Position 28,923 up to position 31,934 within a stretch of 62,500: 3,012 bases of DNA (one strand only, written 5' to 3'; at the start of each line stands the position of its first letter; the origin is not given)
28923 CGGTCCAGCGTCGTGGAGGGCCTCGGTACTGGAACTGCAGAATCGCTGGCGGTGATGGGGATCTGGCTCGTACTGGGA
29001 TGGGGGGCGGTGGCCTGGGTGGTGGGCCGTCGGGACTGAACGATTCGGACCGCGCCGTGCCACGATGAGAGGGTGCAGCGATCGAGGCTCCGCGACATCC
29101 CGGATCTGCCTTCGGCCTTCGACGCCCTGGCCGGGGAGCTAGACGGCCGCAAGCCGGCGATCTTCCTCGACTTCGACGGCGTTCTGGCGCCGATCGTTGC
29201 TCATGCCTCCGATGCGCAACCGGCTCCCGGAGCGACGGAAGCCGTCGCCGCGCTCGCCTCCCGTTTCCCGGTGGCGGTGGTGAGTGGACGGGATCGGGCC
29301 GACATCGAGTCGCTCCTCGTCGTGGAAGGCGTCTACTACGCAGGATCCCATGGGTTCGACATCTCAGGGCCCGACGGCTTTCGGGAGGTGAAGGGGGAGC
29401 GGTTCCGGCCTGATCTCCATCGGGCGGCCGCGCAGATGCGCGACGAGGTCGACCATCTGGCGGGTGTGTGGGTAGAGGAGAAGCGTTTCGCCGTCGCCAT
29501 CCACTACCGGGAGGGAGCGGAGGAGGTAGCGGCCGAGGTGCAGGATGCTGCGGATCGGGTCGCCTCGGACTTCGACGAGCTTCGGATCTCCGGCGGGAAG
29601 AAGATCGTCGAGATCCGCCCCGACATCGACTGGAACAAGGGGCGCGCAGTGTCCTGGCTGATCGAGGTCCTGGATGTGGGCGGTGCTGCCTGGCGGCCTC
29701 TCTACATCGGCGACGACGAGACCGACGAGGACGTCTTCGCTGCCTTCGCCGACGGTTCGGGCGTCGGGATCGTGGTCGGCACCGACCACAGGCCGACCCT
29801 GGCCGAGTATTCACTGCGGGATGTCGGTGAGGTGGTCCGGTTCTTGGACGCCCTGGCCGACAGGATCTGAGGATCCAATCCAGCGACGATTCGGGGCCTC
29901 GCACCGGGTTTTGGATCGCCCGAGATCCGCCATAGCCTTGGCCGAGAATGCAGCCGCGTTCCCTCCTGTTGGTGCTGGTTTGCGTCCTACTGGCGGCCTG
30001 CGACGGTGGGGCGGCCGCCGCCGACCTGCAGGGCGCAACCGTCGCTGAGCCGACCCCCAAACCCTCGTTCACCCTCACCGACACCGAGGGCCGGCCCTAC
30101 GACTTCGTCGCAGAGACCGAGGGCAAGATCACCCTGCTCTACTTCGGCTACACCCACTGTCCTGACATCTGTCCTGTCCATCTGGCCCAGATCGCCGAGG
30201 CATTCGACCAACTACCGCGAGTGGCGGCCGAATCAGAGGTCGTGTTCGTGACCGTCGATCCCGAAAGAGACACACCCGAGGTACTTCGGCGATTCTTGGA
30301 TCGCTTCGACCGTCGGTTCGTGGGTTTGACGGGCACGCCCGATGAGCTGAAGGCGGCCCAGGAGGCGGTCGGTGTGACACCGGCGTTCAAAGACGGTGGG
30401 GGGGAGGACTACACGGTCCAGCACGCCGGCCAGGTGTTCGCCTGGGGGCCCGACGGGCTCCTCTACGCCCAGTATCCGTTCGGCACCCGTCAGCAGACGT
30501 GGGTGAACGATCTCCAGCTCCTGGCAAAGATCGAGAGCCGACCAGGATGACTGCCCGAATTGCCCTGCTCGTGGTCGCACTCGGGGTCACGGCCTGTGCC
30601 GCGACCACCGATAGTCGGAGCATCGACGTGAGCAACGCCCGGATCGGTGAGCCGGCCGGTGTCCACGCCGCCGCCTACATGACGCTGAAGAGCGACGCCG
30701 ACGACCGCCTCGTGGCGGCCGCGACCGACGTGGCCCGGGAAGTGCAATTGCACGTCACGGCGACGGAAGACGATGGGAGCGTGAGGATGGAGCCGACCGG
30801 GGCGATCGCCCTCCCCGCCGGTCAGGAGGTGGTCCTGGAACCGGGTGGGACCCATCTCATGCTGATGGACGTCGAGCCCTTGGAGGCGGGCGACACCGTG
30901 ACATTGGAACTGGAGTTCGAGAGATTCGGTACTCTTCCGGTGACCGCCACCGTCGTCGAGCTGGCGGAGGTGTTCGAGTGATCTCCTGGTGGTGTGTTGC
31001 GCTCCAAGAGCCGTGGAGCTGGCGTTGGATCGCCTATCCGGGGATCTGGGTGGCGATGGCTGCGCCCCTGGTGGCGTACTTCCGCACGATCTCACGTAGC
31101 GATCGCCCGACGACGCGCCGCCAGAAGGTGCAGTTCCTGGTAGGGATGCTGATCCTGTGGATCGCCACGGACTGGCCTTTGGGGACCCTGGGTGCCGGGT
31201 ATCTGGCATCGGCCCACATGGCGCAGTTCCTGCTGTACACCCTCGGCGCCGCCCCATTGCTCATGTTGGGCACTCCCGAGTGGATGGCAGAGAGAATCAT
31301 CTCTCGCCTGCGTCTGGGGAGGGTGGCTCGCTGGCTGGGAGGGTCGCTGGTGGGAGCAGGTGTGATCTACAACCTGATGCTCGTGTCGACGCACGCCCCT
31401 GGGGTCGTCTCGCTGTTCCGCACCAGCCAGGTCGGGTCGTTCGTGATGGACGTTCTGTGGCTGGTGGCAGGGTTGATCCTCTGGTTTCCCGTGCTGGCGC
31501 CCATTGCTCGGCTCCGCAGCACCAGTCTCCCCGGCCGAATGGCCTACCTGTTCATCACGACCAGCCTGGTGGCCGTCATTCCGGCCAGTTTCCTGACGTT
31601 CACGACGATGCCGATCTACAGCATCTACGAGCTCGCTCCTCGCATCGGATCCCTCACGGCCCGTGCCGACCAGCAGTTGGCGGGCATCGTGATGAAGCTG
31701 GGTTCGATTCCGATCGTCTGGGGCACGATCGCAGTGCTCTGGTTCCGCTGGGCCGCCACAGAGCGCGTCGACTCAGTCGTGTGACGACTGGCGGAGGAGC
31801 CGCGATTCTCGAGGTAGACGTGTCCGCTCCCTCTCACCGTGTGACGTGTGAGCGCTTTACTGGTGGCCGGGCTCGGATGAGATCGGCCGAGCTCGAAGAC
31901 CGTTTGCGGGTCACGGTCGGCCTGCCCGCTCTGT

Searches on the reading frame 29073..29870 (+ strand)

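Call 33: search_protein_families(library=pfam, proteins=[window:29073-29870:+], max_evalue=0.00001)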
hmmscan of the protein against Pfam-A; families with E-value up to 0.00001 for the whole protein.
window:29073-29870:+ (265 aa): 1 family
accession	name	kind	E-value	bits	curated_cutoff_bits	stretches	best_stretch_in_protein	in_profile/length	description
PF02358.22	Trehalose_PPase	-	4.8e-48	163.8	27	1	31-250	1-233/235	Trehalose-phosphatase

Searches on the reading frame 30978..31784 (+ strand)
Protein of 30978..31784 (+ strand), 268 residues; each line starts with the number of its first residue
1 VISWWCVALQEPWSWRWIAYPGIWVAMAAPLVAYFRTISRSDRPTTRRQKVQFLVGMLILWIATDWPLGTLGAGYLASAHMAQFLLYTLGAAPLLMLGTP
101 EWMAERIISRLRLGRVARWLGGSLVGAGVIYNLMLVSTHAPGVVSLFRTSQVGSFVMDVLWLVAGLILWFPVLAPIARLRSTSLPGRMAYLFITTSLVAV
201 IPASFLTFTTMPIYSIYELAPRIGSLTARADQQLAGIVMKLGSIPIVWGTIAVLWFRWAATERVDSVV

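Call 33: search_protein_families(library=pfam, proteins=[window:30978-31784:+], max_evalue=0.00001)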
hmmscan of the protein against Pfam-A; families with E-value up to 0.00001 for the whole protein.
window:30978-31784:+ (268 aa): 1 family
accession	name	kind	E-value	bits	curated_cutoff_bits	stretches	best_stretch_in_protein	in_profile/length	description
PF09678.15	Caa3_CtaG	-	1.2e-31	110.4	27.7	1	33-259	2-235/237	Cytochrome c oxidase caa3 assembly factor (Caa3_CtaG)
